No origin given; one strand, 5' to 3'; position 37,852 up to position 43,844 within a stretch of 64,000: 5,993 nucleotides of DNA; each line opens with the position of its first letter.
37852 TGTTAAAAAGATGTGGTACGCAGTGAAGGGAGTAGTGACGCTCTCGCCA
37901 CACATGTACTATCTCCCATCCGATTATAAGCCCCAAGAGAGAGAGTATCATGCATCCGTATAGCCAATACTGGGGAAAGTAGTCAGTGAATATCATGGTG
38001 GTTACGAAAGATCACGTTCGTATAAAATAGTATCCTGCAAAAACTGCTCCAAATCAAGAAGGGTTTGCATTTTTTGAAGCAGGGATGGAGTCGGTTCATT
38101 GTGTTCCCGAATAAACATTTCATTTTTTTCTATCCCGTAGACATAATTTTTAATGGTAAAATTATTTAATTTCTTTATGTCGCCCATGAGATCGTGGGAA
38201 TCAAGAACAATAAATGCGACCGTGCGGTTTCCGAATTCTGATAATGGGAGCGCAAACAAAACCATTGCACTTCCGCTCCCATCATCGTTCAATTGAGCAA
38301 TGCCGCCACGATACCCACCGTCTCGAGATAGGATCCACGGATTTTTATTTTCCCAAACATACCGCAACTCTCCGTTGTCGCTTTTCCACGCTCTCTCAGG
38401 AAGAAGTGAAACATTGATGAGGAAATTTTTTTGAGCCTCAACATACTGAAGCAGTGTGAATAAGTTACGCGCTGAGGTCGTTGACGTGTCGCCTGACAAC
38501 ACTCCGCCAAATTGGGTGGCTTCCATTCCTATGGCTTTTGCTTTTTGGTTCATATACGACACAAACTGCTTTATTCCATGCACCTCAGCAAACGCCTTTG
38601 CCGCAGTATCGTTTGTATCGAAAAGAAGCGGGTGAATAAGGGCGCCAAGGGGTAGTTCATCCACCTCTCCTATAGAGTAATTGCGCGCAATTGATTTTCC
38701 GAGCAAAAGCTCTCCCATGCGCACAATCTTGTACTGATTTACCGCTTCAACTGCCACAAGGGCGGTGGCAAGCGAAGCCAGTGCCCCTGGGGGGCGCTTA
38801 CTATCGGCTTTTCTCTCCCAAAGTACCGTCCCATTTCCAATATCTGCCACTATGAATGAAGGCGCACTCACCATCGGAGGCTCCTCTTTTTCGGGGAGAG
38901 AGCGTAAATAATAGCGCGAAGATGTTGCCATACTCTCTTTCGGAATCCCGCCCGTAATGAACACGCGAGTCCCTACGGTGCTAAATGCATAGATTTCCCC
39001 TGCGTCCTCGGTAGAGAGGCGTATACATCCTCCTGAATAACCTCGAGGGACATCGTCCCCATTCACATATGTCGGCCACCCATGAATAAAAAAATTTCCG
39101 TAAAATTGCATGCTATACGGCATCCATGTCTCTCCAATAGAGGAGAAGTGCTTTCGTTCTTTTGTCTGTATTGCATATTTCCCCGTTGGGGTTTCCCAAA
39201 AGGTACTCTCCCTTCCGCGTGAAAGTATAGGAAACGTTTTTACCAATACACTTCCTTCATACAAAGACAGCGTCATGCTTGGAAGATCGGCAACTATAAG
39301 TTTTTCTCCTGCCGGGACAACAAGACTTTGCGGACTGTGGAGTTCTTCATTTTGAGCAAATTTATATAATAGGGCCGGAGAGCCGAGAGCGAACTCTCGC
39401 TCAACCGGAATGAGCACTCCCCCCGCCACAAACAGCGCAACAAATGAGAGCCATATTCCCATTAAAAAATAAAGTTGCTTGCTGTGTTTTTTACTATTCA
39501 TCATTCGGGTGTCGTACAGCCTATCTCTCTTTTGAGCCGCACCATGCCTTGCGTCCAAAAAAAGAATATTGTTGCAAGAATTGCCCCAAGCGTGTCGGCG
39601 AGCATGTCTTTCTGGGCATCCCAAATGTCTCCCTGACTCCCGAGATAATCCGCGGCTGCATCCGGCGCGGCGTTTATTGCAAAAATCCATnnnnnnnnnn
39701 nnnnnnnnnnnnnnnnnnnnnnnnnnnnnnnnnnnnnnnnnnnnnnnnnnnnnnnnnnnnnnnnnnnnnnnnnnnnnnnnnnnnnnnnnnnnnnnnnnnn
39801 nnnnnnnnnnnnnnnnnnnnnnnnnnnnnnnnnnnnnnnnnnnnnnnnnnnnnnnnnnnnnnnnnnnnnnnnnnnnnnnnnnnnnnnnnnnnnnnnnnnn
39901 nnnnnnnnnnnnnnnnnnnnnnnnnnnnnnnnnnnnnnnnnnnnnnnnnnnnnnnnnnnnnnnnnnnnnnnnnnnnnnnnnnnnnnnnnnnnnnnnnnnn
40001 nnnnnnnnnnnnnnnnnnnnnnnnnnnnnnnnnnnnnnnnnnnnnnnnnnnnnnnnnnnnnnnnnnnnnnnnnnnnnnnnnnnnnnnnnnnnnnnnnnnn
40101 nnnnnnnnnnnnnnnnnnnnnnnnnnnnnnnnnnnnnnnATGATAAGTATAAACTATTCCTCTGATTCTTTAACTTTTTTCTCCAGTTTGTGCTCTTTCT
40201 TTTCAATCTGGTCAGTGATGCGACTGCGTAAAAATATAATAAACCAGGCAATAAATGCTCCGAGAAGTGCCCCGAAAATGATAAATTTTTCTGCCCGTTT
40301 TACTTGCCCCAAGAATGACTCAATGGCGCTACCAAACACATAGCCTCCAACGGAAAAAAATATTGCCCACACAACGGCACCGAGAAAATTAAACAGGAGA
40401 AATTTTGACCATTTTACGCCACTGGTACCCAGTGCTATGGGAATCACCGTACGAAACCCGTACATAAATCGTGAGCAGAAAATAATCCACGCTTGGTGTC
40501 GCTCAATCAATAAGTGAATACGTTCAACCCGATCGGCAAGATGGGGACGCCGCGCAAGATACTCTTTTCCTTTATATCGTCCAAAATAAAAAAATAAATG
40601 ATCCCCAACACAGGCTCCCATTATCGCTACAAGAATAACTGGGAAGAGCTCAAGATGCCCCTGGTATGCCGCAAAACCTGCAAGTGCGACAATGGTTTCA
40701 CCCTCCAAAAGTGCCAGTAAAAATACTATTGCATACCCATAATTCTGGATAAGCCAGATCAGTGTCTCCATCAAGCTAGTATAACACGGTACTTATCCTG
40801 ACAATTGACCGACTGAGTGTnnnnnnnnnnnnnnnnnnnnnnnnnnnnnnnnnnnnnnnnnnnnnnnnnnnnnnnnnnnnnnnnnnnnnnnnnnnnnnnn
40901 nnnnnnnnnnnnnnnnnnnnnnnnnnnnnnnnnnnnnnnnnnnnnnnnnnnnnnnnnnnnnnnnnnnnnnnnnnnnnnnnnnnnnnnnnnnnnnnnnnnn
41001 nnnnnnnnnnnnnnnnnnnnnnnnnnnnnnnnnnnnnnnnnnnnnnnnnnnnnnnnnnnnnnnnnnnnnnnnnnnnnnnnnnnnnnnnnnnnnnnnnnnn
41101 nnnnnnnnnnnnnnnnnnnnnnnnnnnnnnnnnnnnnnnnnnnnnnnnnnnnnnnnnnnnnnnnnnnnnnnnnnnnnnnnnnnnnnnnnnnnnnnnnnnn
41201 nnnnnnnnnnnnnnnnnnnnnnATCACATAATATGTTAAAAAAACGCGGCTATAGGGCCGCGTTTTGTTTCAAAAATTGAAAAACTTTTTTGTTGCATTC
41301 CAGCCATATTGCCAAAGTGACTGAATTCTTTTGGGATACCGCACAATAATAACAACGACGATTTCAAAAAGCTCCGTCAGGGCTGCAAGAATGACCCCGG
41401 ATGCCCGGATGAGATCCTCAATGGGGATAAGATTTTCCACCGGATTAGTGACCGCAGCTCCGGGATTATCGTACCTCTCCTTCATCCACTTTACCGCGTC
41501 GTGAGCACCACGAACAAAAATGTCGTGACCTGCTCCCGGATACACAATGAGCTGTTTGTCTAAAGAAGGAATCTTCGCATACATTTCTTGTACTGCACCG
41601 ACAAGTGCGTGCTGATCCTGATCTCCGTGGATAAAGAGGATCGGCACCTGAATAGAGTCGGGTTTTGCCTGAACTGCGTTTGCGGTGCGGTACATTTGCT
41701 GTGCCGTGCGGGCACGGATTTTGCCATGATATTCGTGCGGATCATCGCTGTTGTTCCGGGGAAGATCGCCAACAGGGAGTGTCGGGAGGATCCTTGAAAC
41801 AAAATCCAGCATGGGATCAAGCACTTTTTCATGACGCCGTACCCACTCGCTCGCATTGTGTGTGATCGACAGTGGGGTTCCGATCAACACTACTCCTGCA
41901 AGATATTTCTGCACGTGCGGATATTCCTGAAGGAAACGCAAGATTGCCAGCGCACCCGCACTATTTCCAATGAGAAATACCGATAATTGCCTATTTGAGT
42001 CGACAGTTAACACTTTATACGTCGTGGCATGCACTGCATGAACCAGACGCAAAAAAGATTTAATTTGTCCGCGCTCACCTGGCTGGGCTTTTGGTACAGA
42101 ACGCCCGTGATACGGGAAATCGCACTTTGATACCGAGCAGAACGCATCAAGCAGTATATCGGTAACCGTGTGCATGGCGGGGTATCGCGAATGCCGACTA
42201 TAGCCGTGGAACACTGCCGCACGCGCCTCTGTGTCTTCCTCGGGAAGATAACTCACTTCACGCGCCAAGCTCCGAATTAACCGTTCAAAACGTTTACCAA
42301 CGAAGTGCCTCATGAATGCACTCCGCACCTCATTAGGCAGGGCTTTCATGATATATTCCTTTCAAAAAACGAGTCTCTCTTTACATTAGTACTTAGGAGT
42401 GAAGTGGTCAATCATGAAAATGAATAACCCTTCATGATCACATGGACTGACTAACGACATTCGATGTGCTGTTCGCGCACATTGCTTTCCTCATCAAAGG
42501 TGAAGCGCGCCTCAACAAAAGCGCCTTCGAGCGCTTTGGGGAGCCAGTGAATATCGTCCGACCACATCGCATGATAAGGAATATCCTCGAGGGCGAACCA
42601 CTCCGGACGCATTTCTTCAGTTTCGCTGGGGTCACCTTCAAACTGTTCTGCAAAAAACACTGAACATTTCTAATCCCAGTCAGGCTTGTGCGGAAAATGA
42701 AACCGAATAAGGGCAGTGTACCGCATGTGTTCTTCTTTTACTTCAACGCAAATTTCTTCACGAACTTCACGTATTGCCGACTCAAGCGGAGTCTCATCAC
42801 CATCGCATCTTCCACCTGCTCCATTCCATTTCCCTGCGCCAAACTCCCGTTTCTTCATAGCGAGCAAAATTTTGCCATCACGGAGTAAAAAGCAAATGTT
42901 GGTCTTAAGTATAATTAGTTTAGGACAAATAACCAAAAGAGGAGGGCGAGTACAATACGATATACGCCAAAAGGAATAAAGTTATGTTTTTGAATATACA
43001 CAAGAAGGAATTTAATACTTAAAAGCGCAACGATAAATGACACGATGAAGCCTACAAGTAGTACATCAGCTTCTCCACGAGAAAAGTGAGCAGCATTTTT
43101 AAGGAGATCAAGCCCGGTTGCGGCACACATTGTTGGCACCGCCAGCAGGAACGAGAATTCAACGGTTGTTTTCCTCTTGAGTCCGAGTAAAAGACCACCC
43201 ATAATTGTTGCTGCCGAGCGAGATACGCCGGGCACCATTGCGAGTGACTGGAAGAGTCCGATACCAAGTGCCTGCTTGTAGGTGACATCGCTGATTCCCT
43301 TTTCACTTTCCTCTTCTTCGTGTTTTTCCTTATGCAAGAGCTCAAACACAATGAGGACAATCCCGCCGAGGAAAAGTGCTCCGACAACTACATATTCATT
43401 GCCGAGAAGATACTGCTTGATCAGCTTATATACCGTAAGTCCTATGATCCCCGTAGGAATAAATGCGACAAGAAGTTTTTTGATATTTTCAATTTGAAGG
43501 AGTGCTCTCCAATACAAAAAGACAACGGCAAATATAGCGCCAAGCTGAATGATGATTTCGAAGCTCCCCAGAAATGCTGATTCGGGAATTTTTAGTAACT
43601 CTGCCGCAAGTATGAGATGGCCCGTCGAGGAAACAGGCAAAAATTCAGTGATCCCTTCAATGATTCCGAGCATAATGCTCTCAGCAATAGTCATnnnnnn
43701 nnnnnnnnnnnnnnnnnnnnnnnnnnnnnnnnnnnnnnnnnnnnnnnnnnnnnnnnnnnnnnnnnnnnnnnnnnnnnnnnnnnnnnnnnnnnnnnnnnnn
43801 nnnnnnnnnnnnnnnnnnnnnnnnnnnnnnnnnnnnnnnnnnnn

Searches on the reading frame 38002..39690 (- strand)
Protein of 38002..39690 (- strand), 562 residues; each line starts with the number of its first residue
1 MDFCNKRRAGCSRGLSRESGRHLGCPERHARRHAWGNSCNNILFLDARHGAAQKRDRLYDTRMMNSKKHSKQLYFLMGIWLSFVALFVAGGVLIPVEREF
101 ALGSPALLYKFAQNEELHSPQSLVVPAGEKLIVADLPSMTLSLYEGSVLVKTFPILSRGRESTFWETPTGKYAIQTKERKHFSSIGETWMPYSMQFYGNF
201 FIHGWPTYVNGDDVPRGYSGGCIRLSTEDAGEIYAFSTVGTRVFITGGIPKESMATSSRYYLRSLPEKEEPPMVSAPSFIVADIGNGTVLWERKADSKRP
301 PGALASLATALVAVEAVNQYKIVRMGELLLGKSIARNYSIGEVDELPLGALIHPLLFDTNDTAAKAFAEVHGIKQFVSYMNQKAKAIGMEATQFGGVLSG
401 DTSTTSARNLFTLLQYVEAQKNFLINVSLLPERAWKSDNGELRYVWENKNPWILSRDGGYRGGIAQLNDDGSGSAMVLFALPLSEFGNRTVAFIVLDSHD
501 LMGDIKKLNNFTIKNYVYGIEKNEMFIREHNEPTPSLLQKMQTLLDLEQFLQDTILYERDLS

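Call 13: search_protein_families(library=pfam, proteins=[window:38002-39690:-], max_evalue=0.001)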
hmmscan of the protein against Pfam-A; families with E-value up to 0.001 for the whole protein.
window:38002-39690:- (562 aa): 2 families
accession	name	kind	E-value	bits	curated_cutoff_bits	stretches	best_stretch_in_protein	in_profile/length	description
PF03734.19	YkuD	-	3.7e-18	66.9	23.4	1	130-245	2-146/146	L,D-transpeptidase catalytic domain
PF00768.25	Peptidase_S11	-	6.3e-15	55.7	27.6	1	269-450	5-194/239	D-alanyl-D-alanine carboxypeptidase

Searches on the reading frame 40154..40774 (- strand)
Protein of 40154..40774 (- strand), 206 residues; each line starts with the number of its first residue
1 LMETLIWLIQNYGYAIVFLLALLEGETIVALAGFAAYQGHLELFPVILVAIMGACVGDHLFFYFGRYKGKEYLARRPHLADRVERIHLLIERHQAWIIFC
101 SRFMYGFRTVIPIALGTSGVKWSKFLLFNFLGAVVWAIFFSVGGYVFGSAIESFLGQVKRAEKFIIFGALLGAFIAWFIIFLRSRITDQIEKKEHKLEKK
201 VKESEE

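Call 13: search_protein_families(library=pfam, proteins=[window:40154-40774:-], max_evalue=0.001)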
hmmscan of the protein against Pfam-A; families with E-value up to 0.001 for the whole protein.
window:40154-40774:- (206 aa): 1 family
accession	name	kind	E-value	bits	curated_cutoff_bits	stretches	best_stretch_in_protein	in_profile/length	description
PF09335.16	VTT_dom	-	6.1e-23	82.1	33.9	1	25-145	3-122/123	VTT domain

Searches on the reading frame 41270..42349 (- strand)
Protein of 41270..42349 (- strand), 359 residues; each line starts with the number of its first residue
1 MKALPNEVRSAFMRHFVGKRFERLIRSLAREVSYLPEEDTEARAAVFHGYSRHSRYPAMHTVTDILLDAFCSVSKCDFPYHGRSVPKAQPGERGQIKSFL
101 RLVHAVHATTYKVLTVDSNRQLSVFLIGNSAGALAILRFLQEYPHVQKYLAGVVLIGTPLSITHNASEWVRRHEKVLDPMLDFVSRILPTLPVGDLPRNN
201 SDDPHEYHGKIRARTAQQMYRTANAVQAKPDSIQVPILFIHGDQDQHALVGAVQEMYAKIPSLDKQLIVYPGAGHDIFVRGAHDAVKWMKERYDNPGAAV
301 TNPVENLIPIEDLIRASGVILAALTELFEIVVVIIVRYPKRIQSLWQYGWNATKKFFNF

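Call 13: search_protein_families(library=pfam, proteins=[window:41270-42349:-], max_evalue=0.001)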
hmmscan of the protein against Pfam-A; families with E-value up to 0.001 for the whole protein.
window:41270-42349:- (359 aa): 6 families
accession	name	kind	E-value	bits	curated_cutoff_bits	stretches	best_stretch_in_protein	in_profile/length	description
PF12146.15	Hydrolase_4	-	4.1e-31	108.5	27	1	41-278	4-235/239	Serine aminopeptidase, S33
PF00561.26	Abhydrolase_1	-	1.2e-08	35.4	25.8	1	212-279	199-242/245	alpha/beta hydrolase fold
PF12697.13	Abhydrolase_6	-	4.3e-08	34.5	26.3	1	68-279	25-208/217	Alpha/beta hydrolase family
PF01738.24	DLH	-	3.1e-05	24.1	21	1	222-285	131-197/217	Dienelactone hydrolase family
PF00326.27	Peptidase_S9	-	5.1e-05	23.3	22.6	1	206-293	115-203/213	Prolyl oligopeptidase family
PF20408.4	Abhydrolase_11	-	9.2e-05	22.7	27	0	47-169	8-118/193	Alpha/beta hydrolase domain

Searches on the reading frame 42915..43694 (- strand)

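Call 13: search_protein_families(library=pfam, proteins=[window:42915-43694:-], max_evalue=0.001)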
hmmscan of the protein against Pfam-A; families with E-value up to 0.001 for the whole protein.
window:42915-43694:- (259 aa): 1 family
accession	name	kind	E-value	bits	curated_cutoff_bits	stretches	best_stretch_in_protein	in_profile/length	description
PF02673.24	BacA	-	1.2e-76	258.2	33.4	1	7-251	2-256/257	Bacitracin resistance protein BacA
